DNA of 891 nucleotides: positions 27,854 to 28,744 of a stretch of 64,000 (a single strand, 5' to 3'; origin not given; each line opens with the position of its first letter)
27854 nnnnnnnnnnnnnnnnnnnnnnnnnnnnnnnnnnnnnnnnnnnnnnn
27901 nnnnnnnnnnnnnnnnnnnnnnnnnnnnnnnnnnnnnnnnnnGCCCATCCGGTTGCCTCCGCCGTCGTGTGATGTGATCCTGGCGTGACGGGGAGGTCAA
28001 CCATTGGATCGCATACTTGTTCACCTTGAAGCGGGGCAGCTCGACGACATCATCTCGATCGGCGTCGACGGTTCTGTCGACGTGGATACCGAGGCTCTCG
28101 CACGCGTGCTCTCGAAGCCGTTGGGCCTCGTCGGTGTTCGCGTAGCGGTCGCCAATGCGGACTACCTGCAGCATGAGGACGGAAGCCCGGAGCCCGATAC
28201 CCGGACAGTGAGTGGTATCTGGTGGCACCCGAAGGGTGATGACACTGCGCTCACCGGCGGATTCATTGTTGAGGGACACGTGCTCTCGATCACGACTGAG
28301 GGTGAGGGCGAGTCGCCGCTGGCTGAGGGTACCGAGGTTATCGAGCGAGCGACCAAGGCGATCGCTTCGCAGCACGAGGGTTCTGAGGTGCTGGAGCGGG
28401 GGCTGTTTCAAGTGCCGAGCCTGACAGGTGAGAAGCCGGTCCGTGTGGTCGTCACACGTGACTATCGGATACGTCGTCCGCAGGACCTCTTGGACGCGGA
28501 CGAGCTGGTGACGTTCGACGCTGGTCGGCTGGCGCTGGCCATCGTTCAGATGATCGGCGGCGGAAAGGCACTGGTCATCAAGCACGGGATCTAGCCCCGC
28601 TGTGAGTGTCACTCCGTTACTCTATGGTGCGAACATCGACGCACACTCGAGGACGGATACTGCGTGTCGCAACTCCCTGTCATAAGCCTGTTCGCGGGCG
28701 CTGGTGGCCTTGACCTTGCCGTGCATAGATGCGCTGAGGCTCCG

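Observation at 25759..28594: Membrane-tethered HerA/DUF87 ATPase with an unrecognisable 196-aa partner on a defence island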

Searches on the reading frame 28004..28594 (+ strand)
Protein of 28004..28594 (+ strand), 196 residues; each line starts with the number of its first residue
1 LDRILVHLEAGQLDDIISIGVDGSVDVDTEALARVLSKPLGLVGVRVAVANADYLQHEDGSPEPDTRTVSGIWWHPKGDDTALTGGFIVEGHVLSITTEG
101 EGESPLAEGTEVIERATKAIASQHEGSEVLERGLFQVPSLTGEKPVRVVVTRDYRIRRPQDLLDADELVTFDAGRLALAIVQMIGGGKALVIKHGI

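Call 8: search_protein_families(library=pfam, proteins=[window:28004-28594:+], max_evalue=1)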
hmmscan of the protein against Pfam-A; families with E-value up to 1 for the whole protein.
window:28004-28594:+ (196 aa): 0 families

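Call 9: search_protein_families(library=padloc, proteins=[window:28004-28594:+], max_evalue=1)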
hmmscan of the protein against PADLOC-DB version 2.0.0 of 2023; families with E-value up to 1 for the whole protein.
window:28004-28594:+ (196 aa): 0 families

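Call 10: search_protein_families(library=ncbifam, proteins=[window:28004-28594:+], max_evalue=1)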
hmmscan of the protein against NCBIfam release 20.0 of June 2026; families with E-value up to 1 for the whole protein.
window:28004-28594:+ (196 aa): 0 families

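Call 13: find_homologous_proteins(query=window:28004-28594:+, max_evalue=0.001)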
Query window:28004-28594:+ (196 aa): 50 proteins with E <= 0.001 among 1102 candidates.
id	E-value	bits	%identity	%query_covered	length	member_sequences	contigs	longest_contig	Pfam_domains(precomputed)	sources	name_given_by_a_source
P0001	6.9e-121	419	100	100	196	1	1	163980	-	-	-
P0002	8.6e-104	363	87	100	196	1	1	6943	-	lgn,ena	-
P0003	3.0e-101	355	84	100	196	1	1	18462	-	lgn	-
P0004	1.8e-82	293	69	99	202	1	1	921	-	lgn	-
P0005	5.2e-80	285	69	100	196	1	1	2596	-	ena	-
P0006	3.3e-77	276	66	100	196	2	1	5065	-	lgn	-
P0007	3.4e-76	273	63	100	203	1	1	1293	-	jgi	jgi:hypothetical protein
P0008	8.0e-76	272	66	100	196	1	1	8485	-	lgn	-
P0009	4.0e-74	266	63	100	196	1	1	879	-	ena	-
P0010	7.5e-74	265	64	100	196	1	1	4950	-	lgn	-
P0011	1.3e-73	265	68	92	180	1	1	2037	-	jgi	jgi:hypothetical protein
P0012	2.4e-73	264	64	100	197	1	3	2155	-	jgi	jgi:hypothetical protein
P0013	6.2e-73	262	64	100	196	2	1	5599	-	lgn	-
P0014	2.0e-72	261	62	100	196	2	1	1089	-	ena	-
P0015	9.5e-72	258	61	100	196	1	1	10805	-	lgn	-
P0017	1.9e-71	257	61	100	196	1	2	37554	-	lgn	-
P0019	6.6e-71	256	61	100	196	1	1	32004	-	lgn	-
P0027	2.4e-67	244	59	100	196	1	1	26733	-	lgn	-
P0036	3.0e-65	237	58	100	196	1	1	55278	-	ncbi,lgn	-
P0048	5.7e-55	204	52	100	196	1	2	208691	-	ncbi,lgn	-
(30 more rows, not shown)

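Call 14: find_encoding_contigs(protein=P0048, flank=10000, max_places=2)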
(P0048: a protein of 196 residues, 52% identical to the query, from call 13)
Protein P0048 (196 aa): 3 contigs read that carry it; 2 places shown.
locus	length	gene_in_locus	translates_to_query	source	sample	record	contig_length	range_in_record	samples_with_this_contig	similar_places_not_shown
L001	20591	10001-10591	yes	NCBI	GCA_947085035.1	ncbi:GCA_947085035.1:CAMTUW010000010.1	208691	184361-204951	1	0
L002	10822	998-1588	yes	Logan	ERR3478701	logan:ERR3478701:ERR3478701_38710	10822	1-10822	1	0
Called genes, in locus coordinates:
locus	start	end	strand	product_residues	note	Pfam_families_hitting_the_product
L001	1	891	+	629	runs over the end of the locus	PF00069:Pkinase, PF01636:APH (faint), PF07714:PK_Tyr_Ser-Thr, PF03109:ABC1 (weak), PF03793:PASTA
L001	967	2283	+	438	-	PF13173:AAA_14, PF13635:DUF4143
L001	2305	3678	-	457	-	PF04326:SLFN_AlbA_2, PF12840:HTH_20 (faint), PF13749:HATPase_c_4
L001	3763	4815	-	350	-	PF00005:ABC_tran, PF13304:AAA_21 (faint), PF08402:TOBE_2 (weak)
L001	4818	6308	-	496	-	PF00528:BPD_transp_1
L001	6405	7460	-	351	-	PF01547:SBP_bac_1, PF13531:SBP_bac_11, PF13416:SBP_bac_8, PF13343:SBP_bac_6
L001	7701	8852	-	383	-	PF13784:Fic_N, PF02661:Fic, PF12802:MarR_2 (weak)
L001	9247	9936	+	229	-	-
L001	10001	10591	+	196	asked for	-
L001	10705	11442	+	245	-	PF09553:RE_Eco47II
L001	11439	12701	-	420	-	PF00376:MerR, PF12728:HTH_17, PF13411:MerR_1, PF00145:DNA_methylase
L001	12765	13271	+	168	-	PF03852:Vsr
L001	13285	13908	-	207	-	PF00730:HhH-GPD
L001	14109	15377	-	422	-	PF28009:SCO5918, PF24698:DUF7662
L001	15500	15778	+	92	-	-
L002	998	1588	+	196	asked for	-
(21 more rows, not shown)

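Call 15: find_encoding_contigs(protein=P0036, flank=10000, max_places=2)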
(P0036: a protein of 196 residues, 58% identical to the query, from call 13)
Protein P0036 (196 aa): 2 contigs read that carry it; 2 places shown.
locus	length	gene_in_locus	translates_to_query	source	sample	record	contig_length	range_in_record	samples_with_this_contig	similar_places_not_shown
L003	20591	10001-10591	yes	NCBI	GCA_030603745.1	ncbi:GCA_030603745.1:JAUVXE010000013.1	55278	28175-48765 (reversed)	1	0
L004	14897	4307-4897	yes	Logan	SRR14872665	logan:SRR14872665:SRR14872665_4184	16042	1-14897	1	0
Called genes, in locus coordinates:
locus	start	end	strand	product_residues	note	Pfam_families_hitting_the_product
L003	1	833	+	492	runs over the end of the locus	PF13487:HD_5, PF01966:HD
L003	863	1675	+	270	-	PF18928:DUF5677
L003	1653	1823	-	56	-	-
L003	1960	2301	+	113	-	PF13630:SdpI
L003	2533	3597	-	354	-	PF24568:CC_PcsB (weak), PF01551:Peptidase_M23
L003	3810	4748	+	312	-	PF19459:DUF5996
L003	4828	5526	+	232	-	-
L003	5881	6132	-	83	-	-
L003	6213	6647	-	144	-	PF20118:DUF6508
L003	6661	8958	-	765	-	PF03235:GmrSD_N, PF07510:GmrSD_C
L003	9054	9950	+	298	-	PF01844:HNH (weak)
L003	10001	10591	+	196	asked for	-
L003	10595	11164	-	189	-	-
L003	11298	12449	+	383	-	PF00145:DNA_methylase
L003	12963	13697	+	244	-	PF14511:RE_EcoO109I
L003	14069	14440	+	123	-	PF02021:UPF0102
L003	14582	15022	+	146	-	-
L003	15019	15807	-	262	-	PF04307:YdjM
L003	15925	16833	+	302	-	PF14659:Phage_int_SAM_3, PF00589:Phage_integrase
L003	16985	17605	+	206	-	PF04002:RadC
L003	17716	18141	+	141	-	PF00226:DnaJ (faint)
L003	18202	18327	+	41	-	-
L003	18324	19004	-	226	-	-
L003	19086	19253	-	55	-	-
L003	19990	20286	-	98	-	-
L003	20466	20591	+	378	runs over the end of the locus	PF14659:Phage_int_SAM_3 (weak), PF22022:Phage_int_M (weak), PF00589:Phage_integrase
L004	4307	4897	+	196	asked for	-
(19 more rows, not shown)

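Call 16: find_encoding_contigs(protein=P0017, flank=10000, max_places=2)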
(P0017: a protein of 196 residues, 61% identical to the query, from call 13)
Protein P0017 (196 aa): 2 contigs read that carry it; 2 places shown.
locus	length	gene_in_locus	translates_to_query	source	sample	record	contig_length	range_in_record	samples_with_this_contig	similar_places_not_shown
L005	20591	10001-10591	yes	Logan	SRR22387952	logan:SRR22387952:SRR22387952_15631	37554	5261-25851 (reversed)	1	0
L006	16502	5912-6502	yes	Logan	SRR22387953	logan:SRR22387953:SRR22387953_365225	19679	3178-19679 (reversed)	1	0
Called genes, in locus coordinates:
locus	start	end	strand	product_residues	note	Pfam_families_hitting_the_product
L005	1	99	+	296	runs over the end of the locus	PF19511:TrbL_5 (weak), PF19597:TrbL_4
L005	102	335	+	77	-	-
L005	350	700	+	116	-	-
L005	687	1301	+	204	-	PF26593:TraC-like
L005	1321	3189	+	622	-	PF19044:P-loop_TraG (weak), PF01935:DUF87 (weak), PF12846:AAA_10 (weak)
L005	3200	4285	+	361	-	PF00877:NLPC_P60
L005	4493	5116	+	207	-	PF26915:Phage_P4_cII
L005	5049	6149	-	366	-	PF14350:Beta_protein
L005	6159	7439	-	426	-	PF01381:HTH_3 (weak), PF06114:Peptidase_M78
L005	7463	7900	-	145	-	PF22014:DUF6932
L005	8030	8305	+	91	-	PF14452:Multi_ubiq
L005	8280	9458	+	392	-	PF20590:DUF6791, PF00899:ThiF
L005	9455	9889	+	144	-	PF20137:BubE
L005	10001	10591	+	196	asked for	-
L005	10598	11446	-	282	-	PF01844:HNH (weak)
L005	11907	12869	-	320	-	PF00145:DNA_methylase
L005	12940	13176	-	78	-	PF28009:SCO5918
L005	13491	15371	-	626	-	PF09369:MZB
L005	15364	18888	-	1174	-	PF00270:DEAD (faint), PF00271:Helicase_C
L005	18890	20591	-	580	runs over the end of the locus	PF08378:NERD (weak), PF02562:PhoH (faint), PF13538:UvrD_C_2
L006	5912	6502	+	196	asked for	-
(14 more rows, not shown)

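Call 37: find_encoding_contigs(protein=P0003, flank=10000, max_places=1)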
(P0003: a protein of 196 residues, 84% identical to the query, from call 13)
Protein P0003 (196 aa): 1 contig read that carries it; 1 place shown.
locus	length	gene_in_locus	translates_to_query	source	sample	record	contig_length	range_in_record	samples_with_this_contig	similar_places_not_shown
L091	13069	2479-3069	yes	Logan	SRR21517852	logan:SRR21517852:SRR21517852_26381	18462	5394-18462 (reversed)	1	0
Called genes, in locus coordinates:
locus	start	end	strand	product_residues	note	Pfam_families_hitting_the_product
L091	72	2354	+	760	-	PF13166:AAA_13, PF13304:AAA_21 (faint)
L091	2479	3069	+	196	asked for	-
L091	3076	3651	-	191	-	-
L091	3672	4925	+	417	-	PF00145:DNA_methylase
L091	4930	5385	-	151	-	PF03852:Vsr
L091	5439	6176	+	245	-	PF14511:RE_EcoO109I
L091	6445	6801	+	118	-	PF02021:UPF0102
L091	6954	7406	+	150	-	-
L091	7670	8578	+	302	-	PF14659:Phage_int_SAM_3 (weak), PF00589:Phage_integrase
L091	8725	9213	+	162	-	PF04002:RadC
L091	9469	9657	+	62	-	-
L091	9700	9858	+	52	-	-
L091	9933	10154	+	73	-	PF09954:DUF2188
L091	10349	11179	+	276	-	-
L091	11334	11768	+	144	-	-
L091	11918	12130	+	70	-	-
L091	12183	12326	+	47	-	-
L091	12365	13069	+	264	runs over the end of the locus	-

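Call 38: find_encoding_contigs(protein=P0019, flank=10000, max_places=1)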
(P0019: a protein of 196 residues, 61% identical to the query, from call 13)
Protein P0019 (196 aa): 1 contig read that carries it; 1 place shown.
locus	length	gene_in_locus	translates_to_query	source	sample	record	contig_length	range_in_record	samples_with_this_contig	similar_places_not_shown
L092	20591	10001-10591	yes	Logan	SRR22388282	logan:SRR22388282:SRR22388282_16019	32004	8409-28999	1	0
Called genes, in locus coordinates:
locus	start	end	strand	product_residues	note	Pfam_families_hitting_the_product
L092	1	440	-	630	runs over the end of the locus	PF02433:FixO, PF00034:Cytochrom_C, PF00034:Cytochrom_C, PF13442:Cytochrome_CBB3, PF00034:Cytochrom_C, PF13442:Cytochrome_CBB3, PF00034:Cytochrom_C, PF13442:Cytochrome_CBB3, +3 more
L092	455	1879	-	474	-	PF00115:COX1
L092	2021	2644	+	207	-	PF00156:Pribosyltran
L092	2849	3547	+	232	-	PF00072:Response_reg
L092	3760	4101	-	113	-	PF13473:Cupredoxin_1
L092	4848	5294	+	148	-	-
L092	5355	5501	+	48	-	PF18919:DUF5670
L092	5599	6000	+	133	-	PF02325:CCB3_YggT (weak)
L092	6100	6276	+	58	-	PF05532:CsbD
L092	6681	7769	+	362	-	-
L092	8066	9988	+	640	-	PF00580:UvrD-helicase, PF13245:AAA_19, PF00580:UvrD-helicase, PF13538:UvrD_C_2 (faint), PF13361:UvrD_C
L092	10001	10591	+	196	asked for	-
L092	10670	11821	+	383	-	PF00145:DNA_methylase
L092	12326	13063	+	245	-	PF14511:RE_EcoO109I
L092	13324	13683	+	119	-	PF02021:UPF0102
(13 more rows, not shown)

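Call 39: find_encoding_contigs(protein=P0027, flank=10000, max_places=1)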
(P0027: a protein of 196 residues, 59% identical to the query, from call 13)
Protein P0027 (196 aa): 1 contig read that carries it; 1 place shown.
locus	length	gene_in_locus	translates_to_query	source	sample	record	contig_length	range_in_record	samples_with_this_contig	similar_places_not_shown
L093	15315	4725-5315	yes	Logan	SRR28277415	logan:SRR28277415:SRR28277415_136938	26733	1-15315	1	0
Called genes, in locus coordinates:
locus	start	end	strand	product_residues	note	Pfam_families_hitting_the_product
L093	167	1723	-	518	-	-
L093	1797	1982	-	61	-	-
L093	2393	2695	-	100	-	-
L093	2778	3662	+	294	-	PF01844:HNH (weak)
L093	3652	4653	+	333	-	-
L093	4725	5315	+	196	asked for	-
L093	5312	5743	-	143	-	PF03852:Vsr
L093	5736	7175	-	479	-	PF00145:DNA_methylase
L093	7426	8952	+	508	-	PF02518:HATPase_c (weak), PF13589:HATPase_c_3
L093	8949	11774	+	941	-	PF10593:Z1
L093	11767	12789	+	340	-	PF14390:DUF4420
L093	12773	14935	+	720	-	PF22879:AIPR_N, PF10592:AIPR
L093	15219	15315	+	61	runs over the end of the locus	-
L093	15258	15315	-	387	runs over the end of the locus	-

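Call 40: predict_structure(alignment_id=A2)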
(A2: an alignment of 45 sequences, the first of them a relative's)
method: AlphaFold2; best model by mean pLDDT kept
length: 196 residues; sequences in the alignment: 45
mean_pLDDT: 92.3   pTM: 0.79
mean pLDDT of the five models: 92.3, 89.6, 88.1, 87.6, 86.9
residues with pLDDT >= 90: 148; 70-90: 46; 50-70: 2; < 50: 0
segments of 3 or more residues with pLDDT < 50: none
pLDDT, mean of each block of 10 residues (from residue 1): 91 95 91 96 93 94 95 89 95 97 81 92 96 94 94 89 91 95 86 92
secondary structure, 60 per line:
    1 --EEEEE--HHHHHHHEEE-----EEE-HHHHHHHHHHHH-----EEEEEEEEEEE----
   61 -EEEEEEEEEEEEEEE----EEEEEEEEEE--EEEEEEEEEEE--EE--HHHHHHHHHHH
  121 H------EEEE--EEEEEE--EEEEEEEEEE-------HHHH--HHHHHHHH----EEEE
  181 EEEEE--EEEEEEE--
elements in order: E3-7 H10-16 E17-19 E25-27 H29-40 E46-56 E62-76 E81-90 E93-103 H110-121 E128-131 E134-139 E142-151 H159-162 H165-172 E177-185 E188-194

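Call 44: fold_search(model_id=the predicted structure, library=pdb)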
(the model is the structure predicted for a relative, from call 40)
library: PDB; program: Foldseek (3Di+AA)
matches with E <= 10: 954; with E <= 0.001: 0
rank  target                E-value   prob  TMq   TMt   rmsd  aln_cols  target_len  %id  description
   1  2o6t_I                1.2e-02  0.47  0.19  0.22   8.3       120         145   14  Crystal structure of the PA5185 protein from Pseudomonas Aeruginosa strain PAO1- orthorhombic form (P2221). (released 2007-12-11)
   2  2o6t_C                1.6e-02  0.44  0.19  0.22   9.3       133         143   15  Crystal structure of the PA5185 protein from Pseudomonas Aeruginosa strain PAO1- orthorhombic form (P2221). (released 2007-12-11)
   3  2lnj_MODEL_1_A        1.9e-02  0.63  0.23  0.25  10.6       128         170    8  Solution Structure of Cyanobacterial PsbP (CyanoP) from Synechocystis sp. PCC 6803 (released 2012-06-06)
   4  2o6t_G                2.6e-02  0.33  0.19  0.23   9.4       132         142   17  Crystal structure of the PA5185 protein from Pseudomonas Aeruginosa strain PAO1- orthorhombic form (P2221). (released 2007-12-11)
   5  2fuj                  2.8e-02  0.47  0.20  0.27   8.3       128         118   13  A putative acyl-CoA thioesterase from Xanthomonas campestris (XC229) (released 2006-07-04)
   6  2av9_A                2.9e-02  0.35  0.19  0.23   9.3       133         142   16  Crystal Structure of the PA5185 protein from Pseudomonas Aeruginosa Strain PAO1. (released 2005-10-18)
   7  2av9_G                3.1e-02  0.33  0.19  0.23   8.3       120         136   16  Crystal Structure of the PA5185 protein from Pseudomonas Aeruginosa Strain PAO1. (released 2005-10-18)
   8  2av9_H                3.6e-02  0.41  0.19  0.25   9.6       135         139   14  Crystal Structure of the PA5185 protein from Pseudomonas Aeruginosa Strain PAO1. (released 2005-10-18)
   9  3nwz_C                3.9e-02  0.38  0.19  0.21   7.9       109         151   12  Crystal Structure of BH2602 protein from Bacillus halodurans with CoA, Northeast Structural Genomics Consortium Target (released 2010-09-08)
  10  2q78_B                4.1e-02  0.30  0.18  0.24   9.1       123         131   14  Crystal structure of a thioesterase-like protein (tm0581) from thermotoga maritima msb8 at 2.20 A resolution (released 2007-06-19)
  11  2q78_A                4.1e-02  0.25  0.18  0.22   9.0       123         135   15  Crystal structure of a thioesterase-like protein (tm0581) from thermotoga maritima msb8 at 2.20 A resolution (released 2007-06-19)
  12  5byu_F                4.8e-02  0.44  0.21  0.29   8.0       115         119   10  Crystal structure of unnamed thioesterase Ipg2867 from Legionella pneumophila (released 2015-06-24)
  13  2cye_C                5.4e-02  0.20  0.16  0.21  10.2       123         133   16  Crystal structure of Thioesterase complexed with coenzyme A and Zn from Thermus thermophilus HB8 (released 2006-01-06)
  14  5byu_E                5.7e-02  0.33  0.20  0.27   8.1       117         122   10  Crystal structure of unnamed thioesterase Ipg2867 from Legionella pneumophila (released 2015-06-24)
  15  3hm0_D                5.7e-02  0.25  0.19  0.25   9.0       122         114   10  Crystal Structure of Probable Thioesterase from Bartonella henselae (released 2009-06-09)
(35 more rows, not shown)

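Call 46: search_protein_families(library=phrogs, proteins=[window:28004-28594:+], max_evalue=0.01)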
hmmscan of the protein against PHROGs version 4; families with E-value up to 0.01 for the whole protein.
window:28004-28594:+ (196 aa): 0 families

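Call 48: fold_search(model_id=the predicted structure, library=viral)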
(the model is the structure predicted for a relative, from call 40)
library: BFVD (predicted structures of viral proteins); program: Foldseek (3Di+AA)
matches with E <= 10: 863; with E <= 0.001: 0
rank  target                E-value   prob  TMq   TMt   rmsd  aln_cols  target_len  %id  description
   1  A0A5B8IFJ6            4.5e-02  0.47  0.20  0.11  11.3       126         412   10  Uncharacterized protein [Mimiviridae sp. ChoanoV1]
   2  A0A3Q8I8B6            7.9e-02  0.63  0.26  0.30  10.2       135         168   13  Uncharacterized protein [Lactobacillus phage Bromius]
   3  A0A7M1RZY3            1.1e-01  0.10  0.17  0.08  21.9       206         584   10  Uncharacterized protein [uncultured phage cr114_1]
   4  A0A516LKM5            1.3e-01  0.21  0.17  0.16  11.5        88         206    9  (no name in the UniProt tables at hand)
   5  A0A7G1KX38            1.4e-01  0.69  0.27  0.31  10.4       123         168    7  (no name in the UniProt tables at hand)
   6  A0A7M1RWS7            1.4e-01  0.15  0.20  0.08  14.0       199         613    8  Uncharacterized protein [uncultured phage cr3_1]
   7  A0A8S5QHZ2            1.4e-01  0.09  0.15  0.07  25.2       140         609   16  Uncharacterized protein [Myoviridae sp. ctdNl2]
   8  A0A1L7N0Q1            1.6e-01  0.18  0.15  0.06  18.0       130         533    8  ribonuclease H [Ralstonia phage RP12]
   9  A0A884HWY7            1.6e-01  0.44  0.23  0.30   9.5       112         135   15  (no name in the UniProt tables at hand)
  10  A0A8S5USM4            1.7e-01  0.23  0.18  0.07  15.7       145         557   10  Ribonuclease HI [Myoviridae sp. ctijX18]
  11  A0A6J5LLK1            1.7e-01  0.10  0.17  0.19  14.6       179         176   13  Uncharacterized protein [uncultured Caudovirales phage]
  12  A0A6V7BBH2            2.1e-01  0.54  0.26  0.45   7.0       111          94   10  (no name in the UniProt tables at hand)
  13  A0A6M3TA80            2.1e-01  0.11  0.14  0.22  13.6       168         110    8  Putative GNAT family N-acetyltransferase [Pseudomonas phage MR2]
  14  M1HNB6                2.2e-01  0.11  0.19  0.16  14.0       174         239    9  (no name in the UniProt tables at hand)
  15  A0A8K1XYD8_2          2.2e-01  0.08  0.14  0.03  17.0       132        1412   10  (no name in the UniProt tables at hand)
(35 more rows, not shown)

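Call 57: search_solved_structures(query=A2, max_evalue=10)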
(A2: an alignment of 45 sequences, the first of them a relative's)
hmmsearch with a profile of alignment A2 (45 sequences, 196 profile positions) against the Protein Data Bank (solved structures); distinct sequences matched with E-value up to 10: 1.
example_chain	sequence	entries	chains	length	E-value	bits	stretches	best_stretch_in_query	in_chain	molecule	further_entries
9vyi_A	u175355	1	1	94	0.31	13.6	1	40-86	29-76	UpfC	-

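Call 61: search_protein_representatives(alignment_id=A2)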
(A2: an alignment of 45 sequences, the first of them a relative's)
Query: 45 sequences, 196 profile positions. Proteins with E-value up to 0.001 (for the whole library): 22; up to 1e-10: 15; up to 1e-30: 10. The best 22 are listed.
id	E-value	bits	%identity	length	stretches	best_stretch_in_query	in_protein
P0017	5.0e-91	319.7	-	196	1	1-196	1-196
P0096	2.7e-60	219.4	-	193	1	5-196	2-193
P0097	1.5e-50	187.7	-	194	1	5-195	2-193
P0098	7.0e-46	172.4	-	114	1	84-196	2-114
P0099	9.5e-45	168.7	-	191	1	5-195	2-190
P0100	1.0e-43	165.3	-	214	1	1-185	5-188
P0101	1.1e-43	165.3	-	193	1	5-195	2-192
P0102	2.8e-42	160.6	-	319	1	4-195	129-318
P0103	5.1e-42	159.8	-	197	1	5-196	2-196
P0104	1.4e-36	142.1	-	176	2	5-119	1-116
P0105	9.7e-29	116.5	-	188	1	6-191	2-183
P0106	4.5e-21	91.4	-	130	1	70-195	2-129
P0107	1.3e-15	73.6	-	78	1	4-74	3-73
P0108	4.4e-11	58.8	-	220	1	3-183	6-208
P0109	5.3e-11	58.6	-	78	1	1-52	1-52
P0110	2.3e-10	56.5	-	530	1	102-177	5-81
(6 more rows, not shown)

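Call 62: search_protein_families(library=pfam, proteins=[P0102, P0110, P0108, P0100, P0105], max_evalue=0.01)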
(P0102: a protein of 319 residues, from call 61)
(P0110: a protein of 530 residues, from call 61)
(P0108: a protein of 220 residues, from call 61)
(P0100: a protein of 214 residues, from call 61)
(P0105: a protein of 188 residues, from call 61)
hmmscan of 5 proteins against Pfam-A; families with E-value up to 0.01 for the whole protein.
P0102 (319 aa): 0 families

P0110 (530 aa): 0 families

P0108 (220 aa): 0 families

P0100 (214 aa): 0 families

P0105 (188 aa): 0 families
